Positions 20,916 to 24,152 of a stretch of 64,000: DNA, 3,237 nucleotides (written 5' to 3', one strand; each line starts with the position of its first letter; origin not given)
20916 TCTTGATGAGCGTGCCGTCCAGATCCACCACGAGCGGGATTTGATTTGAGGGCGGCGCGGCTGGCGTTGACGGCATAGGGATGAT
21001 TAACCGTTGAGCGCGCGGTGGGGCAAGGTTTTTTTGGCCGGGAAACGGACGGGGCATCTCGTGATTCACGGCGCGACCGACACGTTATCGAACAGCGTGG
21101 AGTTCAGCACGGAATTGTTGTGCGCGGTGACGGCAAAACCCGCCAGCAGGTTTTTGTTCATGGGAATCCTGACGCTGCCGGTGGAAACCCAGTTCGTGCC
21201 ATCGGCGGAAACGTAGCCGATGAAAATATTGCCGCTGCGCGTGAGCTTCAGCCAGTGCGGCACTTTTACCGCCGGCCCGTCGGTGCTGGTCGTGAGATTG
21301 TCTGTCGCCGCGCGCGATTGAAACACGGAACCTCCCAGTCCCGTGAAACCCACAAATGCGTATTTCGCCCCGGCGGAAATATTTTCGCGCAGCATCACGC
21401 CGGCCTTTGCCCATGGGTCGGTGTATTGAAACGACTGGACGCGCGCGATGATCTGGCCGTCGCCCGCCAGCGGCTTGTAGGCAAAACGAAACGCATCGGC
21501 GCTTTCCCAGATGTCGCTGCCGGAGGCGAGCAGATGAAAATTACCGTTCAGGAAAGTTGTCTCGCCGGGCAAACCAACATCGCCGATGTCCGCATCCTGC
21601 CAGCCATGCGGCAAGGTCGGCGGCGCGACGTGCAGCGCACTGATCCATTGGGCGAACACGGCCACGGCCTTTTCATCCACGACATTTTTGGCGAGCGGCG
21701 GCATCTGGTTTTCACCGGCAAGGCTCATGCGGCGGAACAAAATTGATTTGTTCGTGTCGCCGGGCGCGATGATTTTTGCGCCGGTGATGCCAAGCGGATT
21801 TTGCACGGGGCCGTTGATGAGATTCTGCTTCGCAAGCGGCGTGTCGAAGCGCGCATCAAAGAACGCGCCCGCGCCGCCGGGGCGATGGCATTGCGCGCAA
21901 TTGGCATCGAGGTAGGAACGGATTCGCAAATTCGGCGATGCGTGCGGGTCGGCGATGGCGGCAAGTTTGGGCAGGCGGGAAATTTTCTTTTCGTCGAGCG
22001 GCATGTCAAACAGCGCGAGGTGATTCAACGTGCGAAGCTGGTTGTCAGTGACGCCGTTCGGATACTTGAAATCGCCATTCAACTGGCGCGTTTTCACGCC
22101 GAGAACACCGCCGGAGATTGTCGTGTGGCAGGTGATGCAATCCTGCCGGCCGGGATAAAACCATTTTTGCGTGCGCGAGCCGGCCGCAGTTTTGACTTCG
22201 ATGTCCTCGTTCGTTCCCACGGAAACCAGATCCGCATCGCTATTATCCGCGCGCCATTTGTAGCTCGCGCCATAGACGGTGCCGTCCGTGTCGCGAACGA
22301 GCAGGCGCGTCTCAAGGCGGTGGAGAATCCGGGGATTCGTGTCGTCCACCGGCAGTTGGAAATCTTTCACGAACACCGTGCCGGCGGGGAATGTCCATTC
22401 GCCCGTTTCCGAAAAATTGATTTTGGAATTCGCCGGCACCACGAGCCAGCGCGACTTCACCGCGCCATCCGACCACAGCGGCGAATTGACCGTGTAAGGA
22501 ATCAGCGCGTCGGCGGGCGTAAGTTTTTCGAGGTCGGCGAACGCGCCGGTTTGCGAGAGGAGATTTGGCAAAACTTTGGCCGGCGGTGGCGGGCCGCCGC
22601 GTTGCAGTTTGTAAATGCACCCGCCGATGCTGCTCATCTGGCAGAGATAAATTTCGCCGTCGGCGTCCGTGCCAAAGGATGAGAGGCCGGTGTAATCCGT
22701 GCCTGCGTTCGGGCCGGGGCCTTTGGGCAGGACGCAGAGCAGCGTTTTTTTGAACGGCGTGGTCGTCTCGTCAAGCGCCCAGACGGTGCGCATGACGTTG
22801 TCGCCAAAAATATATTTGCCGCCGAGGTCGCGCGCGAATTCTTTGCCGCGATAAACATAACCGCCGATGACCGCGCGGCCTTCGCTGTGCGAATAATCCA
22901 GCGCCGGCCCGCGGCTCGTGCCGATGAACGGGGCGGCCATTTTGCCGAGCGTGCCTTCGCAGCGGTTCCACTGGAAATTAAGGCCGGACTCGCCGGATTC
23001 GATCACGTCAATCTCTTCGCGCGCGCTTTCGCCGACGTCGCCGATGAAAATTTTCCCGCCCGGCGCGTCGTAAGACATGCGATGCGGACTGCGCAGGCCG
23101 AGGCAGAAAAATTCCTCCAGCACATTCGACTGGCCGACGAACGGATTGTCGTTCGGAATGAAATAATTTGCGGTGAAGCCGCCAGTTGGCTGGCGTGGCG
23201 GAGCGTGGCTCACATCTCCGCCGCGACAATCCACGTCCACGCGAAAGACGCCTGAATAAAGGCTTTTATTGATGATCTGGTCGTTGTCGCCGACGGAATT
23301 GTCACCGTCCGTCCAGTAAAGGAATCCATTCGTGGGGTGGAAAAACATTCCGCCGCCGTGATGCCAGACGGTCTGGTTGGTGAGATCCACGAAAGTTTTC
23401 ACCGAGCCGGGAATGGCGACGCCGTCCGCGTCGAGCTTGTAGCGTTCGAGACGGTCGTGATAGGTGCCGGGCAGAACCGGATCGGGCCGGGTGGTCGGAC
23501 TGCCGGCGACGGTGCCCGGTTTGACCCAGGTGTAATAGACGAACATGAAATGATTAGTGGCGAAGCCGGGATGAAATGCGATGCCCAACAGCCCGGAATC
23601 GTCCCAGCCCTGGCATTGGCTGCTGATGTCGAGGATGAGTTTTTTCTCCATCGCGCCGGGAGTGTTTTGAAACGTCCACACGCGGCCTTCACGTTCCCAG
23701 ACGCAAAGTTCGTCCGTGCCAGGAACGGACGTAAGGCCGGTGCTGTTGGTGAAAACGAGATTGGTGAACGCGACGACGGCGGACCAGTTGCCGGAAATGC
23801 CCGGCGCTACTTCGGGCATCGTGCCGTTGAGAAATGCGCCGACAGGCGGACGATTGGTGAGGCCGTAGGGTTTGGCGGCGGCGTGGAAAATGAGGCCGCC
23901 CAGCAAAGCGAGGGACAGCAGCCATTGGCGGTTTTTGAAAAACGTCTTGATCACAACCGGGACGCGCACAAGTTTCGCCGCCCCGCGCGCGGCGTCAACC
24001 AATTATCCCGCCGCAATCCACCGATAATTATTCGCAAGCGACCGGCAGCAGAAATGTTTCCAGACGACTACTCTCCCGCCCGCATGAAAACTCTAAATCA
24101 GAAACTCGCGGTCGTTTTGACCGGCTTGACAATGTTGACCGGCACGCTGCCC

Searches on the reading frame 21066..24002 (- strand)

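Call 8: search_protein_families(library=pfam, proteins=[window:21066-24002:-], max_evalue=0.001)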
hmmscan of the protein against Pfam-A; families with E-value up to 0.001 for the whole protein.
window:21066-24002:- (978 aa): 3 families
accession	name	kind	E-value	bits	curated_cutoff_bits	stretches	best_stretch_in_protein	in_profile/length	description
PF07995.17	GSDH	-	5.3e-18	65.8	25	2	89-246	6-145/332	Glucose / Sorbosone dehydrogenase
PF07081.18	DUF1349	-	1.9e-05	24.9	32.4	1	838-966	39-167/179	Protein of unknown function (DUF1349)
PF13442.11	Cytochrome_CBB3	-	3.6e-05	24.4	27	0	699-783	11-65/68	Cytochrome C oxidase, cbb3-type, subunit III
